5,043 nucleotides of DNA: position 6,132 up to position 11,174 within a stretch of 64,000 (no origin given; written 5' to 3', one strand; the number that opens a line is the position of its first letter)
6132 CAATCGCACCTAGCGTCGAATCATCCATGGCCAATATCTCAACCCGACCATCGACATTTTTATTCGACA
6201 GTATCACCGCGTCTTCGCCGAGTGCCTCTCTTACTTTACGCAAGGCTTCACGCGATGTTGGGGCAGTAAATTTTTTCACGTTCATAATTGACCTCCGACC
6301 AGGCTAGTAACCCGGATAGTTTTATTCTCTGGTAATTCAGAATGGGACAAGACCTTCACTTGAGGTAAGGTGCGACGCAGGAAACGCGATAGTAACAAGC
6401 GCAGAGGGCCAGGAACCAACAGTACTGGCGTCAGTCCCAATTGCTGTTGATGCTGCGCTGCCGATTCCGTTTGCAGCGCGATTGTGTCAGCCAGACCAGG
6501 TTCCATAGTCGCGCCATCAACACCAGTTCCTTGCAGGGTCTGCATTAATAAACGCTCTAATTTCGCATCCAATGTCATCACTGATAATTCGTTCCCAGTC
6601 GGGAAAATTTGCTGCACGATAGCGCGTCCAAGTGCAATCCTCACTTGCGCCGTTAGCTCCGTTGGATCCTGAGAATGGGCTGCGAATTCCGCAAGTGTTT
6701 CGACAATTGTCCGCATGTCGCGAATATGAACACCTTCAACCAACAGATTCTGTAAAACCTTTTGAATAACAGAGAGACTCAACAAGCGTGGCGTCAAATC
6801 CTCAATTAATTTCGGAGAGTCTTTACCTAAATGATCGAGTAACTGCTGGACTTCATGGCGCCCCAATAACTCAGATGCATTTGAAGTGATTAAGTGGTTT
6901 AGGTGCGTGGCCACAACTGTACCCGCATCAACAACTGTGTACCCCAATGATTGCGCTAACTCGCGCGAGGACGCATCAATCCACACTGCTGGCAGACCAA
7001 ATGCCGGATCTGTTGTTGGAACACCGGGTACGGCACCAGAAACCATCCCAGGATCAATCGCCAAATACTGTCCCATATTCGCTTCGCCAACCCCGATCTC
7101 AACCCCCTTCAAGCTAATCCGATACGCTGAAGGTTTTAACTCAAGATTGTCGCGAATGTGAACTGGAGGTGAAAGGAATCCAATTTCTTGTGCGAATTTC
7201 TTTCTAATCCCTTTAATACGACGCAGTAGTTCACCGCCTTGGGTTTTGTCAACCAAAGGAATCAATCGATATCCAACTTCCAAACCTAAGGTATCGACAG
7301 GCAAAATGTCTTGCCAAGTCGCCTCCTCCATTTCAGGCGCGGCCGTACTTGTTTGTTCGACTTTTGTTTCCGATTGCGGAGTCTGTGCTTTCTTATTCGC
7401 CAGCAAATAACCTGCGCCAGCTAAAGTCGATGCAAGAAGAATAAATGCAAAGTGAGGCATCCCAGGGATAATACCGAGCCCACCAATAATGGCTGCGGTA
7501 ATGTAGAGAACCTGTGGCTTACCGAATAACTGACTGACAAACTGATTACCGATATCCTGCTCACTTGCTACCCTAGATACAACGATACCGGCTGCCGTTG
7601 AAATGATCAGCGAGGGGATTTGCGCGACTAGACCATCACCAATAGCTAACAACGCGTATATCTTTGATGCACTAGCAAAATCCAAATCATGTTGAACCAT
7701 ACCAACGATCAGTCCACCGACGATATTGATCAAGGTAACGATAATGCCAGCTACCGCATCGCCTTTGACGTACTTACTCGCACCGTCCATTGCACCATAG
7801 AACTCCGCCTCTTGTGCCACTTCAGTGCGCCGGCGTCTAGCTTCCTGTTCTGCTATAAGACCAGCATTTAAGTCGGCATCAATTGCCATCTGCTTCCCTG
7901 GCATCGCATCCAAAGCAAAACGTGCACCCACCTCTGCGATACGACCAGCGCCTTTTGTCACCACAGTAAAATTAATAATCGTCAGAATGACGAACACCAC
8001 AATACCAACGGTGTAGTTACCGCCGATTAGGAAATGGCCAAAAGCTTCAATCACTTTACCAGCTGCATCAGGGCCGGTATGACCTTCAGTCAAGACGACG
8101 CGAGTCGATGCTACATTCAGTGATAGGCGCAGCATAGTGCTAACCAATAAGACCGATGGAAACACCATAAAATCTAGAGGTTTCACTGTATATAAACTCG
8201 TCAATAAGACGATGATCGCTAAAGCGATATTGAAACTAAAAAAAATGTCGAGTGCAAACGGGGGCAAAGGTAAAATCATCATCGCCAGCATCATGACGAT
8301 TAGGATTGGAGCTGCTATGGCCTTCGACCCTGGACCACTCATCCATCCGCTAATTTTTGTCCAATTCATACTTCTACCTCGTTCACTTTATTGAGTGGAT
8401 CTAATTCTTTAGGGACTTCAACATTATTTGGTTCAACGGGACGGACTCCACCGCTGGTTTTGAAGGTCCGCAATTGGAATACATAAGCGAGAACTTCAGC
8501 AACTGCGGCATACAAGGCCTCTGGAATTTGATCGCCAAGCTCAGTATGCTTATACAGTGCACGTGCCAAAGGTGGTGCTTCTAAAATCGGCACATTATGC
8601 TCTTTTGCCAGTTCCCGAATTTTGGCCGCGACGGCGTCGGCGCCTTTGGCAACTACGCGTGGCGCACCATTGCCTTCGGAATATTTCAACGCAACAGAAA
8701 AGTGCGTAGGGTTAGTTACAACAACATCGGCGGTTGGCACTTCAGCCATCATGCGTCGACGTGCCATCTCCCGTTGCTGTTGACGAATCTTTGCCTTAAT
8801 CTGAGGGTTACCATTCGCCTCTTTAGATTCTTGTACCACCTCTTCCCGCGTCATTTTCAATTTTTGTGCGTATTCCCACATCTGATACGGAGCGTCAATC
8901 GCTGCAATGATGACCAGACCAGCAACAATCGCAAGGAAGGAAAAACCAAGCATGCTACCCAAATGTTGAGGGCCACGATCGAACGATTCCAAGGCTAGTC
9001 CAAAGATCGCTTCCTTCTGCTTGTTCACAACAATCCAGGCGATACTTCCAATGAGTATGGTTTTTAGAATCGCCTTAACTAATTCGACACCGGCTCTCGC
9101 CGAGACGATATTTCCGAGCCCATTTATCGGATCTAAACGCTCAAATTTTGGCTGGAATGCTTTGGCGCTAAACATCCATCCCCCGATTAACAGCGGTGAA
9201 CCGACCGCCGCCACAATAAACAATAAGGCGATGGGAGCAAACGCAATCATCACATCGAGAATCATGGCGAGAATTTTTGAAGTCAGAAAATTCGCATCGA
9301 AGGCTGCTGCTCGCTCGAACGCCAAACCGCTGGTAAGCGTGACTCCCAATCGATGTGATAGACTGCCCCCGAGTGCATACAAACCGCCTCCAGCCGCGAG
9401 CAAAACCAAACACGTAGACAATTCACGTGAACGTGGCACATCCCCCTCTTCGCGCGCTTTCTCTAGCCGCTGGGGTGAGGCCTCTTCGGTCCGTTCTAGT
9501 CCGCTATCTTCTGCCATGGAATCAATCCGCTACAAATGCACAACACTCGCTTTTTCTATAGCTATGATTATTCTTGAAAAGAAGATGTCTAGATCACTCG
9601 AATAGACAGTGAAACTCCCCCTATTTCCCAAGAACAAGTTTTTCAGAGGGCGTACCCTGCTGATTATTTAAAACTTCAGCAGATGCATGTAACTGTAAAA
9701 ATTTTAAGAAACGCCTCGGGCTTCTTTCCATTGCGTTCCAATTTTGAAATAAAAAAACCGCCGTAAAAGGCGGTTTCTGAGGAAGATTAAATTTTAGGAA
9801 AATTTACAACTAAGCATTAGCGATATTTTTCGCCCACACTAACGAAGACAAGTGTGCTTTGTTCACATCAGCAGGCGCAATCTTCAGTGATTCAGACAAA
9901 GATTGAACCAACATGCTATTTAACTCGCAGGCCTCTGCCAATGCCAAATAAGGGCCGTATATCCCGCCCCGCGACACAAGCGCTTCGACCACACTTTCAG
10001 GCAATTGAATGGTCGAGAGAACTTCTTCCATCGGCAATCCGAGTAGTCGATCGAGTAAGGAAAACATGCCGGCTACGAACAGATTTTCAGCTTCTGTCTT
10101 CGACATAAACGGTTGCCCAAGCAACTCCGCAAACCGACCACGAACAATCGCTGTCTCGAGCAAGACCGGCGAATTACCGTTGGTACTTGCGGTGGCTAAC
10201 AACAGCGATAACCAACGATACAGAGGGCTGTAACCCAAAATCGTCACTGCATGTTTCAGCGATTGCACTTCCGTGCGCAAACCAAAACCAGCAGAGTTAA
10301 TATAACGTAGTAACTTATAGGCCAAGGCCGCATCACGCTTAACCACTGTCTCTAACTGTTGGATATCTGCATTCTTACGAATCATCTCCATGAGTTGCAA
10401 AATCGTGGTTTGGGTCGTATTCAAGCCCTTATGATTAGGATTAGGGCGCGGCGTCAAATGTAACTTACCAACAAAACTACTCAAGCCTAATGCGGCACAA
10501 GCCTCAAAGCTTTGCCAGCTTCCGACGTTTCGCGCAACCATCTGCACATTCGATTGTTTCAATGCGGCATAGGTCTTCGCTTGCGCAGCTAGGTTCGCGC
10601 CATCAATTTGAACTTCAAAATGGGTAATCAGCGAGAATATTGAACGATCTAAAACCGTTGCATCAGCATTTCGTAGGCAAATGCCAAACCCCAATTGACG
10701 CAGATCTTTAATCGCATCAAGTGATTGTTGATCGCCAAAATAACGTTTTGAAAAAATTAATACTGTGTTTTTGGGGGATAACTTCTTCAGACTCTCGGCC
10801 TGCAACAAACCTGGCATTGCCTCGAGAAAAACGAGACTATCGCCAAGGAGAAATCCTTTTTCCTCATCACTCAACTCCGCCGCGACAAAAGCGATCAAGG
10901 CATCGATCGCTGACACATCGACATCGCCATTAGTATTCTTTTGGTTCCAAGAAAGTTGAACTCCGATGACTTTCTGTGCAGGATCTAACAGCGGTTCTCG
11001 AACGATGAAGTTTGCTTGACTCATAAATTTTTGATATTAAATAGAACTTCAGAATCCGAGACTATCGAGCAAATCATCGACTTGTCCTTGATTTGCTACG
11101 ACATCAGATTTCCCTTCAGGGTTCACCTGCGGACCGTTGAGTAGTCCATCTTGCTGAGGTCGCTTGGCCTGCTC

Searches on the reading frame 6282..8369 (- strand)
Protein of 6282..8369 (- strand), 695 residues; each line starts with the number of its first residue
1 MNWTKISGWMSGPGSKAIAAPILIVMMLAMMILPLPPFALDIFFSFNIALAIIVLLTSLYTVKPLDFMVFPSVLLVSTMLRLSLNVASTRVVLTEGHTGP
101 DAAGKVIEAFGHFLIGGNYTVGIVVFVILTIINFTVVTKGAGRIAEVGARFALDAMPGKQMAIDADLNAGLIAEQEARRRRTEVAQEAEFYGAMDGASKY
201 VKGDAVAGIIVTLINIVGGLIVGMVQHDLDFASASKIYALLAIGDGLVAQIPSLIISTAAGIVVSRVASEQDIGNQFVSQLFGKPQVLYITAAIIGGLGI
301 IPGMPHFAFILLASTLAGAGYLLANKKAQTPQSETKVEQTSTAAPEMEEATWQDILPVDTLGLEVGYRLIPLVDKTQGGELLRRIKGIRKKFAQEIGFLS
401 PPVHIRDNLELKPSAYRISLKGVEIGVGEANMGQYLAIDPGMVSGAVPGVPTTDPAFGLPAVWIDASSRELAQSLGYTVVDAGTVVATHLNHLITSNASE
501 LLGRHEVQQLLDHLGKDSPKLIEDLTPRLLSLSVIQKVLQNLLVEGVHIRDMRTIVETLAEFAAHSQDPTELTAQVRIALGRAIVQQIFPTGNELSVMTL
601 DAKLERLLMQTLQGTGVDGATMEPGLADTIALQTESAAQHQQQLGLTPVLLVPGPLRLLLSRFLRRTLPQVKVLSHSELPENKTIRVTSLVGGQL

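Call 6: search_protein_families(library=ncbifam, proteins=[window:6282-8369:-], max_evalue=0.00001)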
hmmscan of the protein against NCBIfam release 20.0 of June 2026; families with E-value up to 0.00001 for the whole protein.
window:6282-8369:- (695 aa): 5 families
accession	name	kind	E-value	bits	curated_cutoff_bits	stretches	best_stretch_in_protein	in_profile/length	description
TIGR01398.1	FlhA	equivalog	1.7e-271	902.4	772.1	1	16-690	2-677/678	flagellar biosynthesis protein FlhA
TIGR01399.1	hrcV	equivalog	3e-180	601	692.25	1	19-688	6-674/677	type III secretion system export apparatus subunit SctV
NF011865.0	PRK15337.1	equivalog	1.2e-152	509.7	800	1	22-688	19-683/686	EscV/YscV/HrcV family type III secretion system export apparatus protein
NF009363.0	PRK12720.1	equivalog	6.9e-149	497.4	993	1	20-690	21-670/683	EscV/YscV/HrcV family type III secretion system export apparatus protein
NF004571.0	PRK05910.1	equivalog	6.4e-74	249.4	670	2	25-349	17-330/584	type III secretion system protein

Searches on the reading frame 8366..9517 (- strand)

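Call 6: search_protein_families(library=ncbifam, proteins=[window:8366-9517:-], max_evalue=0.00001)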
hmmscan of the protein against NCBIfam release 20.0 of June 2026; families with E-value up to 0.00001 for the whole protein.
window:8366-9517:- (383 aa): 9 families
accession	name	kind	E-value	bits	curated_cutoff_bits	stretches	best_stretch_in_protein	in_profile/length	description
TIGR00328.1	flhB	equivalog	7.7e-118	393.6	349.25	1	8-351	2-346/348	flagellar biosynthesis protein FlhB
NF009117.0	PRK12468.1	equivalog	5e-103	344.8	712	1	1-373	1-374/386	flagellar biosynthesis protein FlhB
NF009411.0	PRK12772.1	equivalog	5.1e-94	315.8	739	1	8-350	264-607/610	fused FliR family export protein/FlhB family type III secretion system protein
TIGR01404.2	FlhB_rel_III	equivalog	9.5e-84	281.7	358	1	8-348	1-340/341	type III secretion system export apparatus subunit SctU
NF009364.0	PRK12721.1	equivalog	1.2e-60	205.5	381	1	8-349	3-343/352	EscU/YscU/HrcU family type III secretion system export apparatus switch protein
NF004950.0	PRK06298.1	equivalog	8.5e-50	169.8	434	1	8-351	3-346/360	type III secretion system protein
NF009412.0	PRK12773.1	equivalog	1.2e-46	159.2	886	1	2-348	298-644/649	flagellar biosynthesis protein FlhB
NF006017.0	PRK08156.1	equivalog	4.1e-38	131.5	394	1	8-349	3-338/367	EscU/YscU/HrcU family type III secretion system export apparatus switch protein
TIGR00789.1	flhB_rel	hypoth_equivalog_domain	4.2e-21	74.9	117.35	1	273-349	4-80/84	FlhB-like flagellar biosynthesis protein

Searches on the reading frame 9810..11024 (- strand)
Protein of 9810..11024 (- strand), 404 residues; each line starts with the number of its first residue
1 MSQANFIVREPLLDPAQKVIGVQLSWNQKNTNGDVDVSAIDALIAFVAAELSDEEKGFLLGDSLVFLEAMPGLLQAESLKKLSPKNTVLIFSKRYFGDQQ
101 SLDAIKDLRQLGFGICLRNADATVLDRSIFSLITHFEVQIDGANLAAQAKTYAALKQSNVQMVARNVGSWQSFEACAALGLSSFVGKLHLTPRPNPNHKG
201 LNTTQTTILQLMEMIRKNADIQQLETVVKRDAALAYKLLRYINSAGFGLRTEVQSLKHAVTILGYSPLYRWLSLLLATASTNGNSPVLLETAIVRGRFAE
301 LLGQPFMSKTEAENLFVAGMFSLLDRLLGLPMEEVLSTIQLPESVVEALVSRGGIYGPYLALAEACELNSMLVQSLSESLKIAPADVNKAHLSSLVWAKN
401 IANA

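Call 7: search_protein_families(library=ncbifam, proteins=[window:9810-11024:-], max_evalue=0.00001)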
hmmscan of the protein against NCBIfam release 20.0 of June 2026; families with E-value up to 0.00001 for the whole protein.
window:9810-11024:- (404 aa): 0 families

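Call 55: search_protein_families(library=pfam, proteins=[window:9810-11024:-], max_evalue=0.001)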
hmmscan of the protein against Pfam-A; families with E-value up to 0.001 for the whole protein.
window:9810-11024:- (404 aa): 1 family
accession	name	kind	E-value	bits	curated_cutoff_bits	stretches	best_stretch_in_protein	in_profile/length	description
PF08668.18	HDOD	-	7.3e-14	52.1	22.9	1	205-322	5-128/196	HDOD domain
